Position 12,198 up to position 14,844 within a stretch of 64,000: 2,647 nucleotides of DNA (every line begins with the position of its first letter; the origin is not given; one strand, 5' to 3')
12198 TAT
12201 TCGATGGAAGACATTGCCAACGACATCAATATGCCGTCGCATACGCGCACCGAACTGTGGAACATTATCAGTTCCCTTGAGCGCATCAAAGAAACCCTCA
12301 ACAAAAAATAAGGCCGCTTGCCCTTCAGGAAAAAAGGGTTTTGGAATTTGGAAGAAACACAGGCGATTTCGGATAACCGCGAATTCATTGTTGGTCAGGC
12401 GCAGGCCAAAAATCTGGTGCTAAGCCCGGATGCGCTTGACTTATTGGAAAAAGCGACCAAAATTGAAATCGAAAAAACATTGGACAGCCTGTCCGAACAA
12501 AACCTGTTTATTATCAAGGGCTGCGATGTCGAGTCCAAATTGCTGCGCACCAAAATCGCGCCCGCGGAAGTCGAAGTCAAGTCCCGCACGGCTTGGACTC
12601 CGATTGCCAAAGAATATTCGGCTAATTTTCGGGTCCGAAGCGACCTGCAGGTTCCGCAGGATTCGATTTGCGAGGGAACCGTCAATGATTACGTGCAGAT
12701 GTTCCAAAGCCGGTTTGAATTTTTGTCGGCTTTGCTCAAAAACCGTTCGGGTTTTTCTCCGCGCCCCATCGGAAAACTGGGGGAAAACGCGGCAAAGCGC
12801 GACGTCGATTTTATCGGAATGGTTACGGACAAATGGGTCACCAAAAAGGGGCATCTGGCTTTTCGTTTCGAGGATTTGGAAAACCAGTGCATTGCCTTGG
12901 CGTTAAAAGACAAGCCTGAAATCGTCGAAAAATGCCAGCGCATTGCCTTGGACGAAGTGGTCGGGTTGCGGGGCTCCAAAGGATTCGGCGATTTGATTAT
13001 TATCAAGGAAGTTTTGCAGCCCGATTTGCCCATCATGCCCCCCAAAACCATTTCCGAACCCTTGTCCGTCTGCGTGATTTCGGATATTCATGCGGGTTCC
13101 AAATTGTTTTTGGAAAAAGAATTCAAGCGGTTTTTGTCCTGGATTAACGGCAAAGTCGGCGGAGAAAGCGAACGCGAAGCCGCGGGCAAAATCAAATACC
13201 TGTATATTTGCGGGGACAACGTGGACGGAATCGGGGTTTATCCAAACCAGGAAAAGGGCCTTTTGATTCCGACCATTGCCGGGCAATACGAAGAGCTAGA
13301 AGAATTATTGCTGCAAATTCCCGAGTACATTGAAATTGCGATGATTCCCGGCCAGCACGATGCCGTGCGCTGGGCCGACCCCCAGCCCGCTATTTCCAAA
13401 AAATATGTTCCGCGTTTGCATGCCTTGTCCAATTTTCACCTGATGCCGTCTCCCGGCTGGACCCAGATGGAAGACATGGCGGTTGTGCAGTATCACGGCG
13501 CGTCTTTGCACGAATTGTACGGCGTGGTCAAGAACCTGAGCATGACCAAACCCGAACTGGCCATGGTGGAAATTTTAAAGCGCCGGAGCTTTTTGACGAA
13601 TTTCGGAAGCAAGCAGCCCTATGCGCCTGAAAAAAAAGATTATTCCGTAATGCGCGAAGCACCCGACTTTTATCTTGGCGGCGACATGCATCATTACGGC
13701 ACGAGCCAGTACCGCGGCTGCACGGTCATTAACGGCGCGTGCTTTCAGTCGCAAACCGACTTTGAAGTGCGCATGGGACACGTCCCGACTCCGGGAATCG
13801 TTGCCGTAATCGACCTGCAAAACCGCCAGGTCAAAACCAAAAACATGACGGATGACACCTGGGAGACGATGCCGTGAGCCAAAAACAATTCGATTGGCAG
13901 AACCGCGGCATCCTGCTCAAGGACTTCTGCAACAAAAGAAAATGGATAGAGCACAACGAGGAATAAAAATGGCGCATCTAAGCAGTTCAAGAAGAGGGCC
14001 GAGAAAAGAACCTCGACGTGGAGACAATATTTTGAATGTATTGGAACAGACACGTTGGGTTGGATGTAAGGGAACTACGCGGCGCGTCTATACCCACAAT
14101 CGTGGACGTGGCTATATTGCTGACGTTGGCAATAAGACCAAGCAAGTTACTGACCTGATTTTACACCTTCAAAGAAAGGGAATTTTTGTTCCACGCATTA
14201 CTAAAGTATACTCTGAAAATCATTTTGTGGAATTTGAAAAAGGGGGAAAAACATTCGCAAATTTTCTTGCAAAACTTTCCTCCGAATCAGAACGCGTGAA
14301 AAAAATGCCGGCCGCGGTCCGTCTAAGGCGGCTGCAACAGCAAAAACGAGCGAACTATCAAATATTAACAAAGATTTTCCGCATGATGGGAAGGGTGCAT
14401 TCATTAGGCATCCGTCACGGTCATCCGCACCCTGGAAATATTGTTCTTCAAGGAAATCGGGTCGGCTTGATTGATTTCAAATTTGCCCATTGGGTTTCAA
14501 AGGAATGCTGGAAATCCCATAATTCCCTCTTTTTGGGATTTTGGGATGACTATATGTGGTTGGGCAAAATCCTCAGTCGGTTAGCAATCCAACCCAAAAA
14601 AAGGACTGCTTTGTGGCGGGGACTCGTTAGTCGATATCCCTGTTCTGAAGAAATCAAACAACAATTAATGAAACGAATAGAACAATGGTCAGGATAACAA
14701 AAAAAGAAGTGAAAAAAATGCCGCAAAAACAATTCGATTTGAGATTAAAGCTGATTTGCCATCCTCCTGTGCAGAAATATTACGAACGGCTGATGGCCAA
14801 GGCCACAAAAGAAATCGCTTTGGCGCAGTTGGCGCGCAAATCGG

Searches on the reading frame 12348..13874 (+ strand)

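Call 52: search_protein_families(library=pfam, proteins=[window:12348-13874:+], max_evalue=0.001)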
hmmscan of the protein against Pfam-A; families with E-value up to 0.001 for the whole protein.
window:12348-13874:+ (509 aa): 2 families
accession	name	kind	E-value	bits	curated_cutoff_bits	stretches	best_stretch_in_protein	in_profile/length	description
PF04042.21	DNA_pol_E_B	-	8e-08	32.4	29.1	1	313-450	65-208/210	DNA polymerase alpha/epsilon subunit B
PF00149.33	Metallophos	-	2.2e-07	32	21.5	1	240-449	2-190/191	Calcineurin-like phosphoesterase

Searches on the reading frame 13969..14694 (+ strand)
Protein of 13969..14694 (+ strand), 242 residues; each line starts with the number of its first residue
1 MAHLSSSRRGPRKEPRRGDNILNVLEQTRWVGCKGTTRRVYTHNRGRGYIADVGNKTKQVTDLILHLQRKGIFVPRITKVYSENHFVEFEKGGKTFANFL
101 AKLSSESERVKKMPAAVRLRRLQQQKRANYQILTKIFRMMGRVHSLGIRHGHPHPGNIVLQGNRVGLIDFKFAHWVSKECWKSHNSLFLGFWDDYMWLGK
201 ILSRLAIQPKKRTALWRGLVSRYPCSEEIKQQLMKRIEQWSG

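Call 75: search_protein_families(library=phrogs, proteins=[window:13969-14694:+], max_evalue=0.01)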
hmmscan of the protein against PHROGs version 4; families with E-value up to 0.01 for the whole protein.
window:13969-14694:+ (242 aa): 1 family
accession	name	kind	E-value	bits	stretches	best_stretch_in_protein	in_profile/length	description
phrog_3297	-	other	0.00077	20.3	1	128-171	66-110/160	kinase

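Call 76: search_protein_families(library=ncbifam, proteins=[window:13969-14694:+], max_evalue=0.01)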
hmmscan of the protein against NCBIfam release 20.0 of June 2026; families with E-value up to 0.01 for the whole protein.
window:13969-14694:+ (242 aa): 10 families
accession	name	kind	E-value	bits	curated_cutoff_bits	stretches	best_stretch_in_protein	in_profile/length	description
TIGR03724.2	arch_bud32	equivalog_domain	1.8e-09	37.4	125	1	56-177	39-135/193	KEOPS complex kinase/ATPase Bud32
NF011462.0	PRK14879.1-3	equivalog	3.1e-06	27.1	174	1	131-176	86-131/192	Kae1-associated kinase Bud32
NF011463.0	PRK14879.1-4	equivalog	1e-05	25.1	188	1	131-178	118-165/237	Kae1-associated kinase Bud32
NF007174.0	PRK09605.1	equivalog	5e-05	22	447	1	57-175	383-475/535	bifunctional N(6)-L-threonylcarbamoyladenine synthase/serine/threonine protein kinase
NF038151.1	lanthi_synth_III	equivalog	0.0001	20.9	575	1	123-179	332-389/833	class III lanthionine synthetase LanKC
NF011464.0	PRK14879.1-7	equivalog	0.00031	20.6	246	1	130-175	106-151/221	Kae1-associated kinase Bud32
NF011460.0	PRK14879.1-1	equivalog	0.0016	17.6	199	1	127-174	109-158/232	Kae1-associated kinase Bud32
NF002475.0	PRK01723.1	equivalog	0.0032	16.5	142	1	111-185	127-203/241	3-deoxy-D-manno-octulosonic acid kinase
NF047741.1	antiphage_MADS6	equivalog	0.0032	16.1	460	1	121-177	293-350/612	methylation-associated defense system protein kinase MAD6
NF000029.2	APH_9_Ib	exception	0.0082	15.1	675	0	136-171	209-244/330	aminoglycoside O-phosphotransferase APH(9)-Ib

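Call 78: find_related_loci(query=window:13969-14694:+, collection=genome_contigs, flank=3000)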
Query window:13969-14694:+ (242 aa) in genome_contigs; peptide patterns used: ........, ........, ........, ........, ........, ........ (x = any residue, [..] = any of these).
73 stretches matched a pattern, but none encodes a relative of the query by tblastn (E <= 1e-3).

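Call 105: find_related_loci(query=window:13969-14694:+, collection=viral_contigs, flank=4000)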
Query window:13969-14694:+ (242 aa) in viral_contigs; peptide patterns used: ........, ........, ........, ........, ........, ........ (x = any residue, [..] = any of these).
23 stretches matched a pattern, but none encodes a relative of the query by tblastn (E <= 1e-3).

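Call 108: find_related_loci(query=window:13969-14694:+, collection=metagenome_contigs, flank=4000)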
Query window:13969-14694:+ (242 aa) in metagenome_contigs; peptide patterns used: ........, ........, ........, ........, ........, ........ (x = any residue, [..] = any of these).
165 stretches matched a pattern, but none encodes a relative of the query by tblastn (E <= 1e-3).
